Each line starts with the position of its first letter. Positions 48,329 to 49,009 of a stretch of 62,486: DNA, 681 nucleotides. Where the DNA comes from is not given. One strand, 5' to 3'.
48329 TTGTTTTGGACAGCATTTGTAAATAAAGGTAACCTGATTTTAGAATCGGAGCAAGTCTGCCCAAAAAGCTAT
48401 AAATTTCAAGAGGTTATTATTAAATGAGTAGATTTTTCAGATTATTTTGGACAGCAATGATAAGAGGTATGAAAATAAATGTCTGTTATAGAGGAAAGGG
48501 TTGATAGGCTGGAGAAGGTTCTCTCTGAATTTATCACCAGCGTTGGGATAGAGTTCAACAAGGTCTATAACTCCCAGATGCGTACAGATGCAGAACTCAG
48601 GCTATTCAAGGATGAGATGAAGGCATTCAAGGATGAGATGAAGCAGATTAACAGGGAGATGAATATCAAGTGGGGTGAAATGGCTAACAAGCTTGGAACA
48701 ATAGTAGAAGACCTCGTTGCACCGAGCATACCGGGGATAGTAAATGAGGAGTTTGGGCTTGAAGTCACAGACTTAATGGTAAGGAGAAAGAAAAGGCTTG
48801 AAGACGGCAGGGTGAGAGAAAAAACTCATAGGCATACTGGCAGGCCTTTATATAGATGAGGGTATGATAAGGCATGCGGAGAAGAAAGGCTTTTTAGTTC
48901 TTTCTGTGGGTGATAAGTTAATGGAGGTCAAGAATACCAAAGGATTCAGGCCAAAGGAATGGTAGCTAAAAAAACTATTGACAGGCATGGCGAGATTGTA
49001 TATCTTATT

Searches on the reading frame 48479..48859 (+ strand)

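Call 7: search_protein_families(library=pfam, proteins=[window:48479-48859:+], max_evalue=0.01)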
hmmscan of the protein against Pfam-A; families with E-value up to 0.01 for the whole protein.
window:48479-48859:+ (126 aa): 2 families
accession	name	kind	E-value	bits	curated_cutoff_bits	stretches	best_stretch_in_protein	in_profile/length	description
PF12644.12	DUF3782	-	0.0055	17.3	24.4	0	44-100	10-66/78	Protein of unknown function (DUF3782)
PF07889.17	DUF1664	-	0.0093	16.4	34.6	0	5-62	54-111/124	Protein of unknown function (DUF1664)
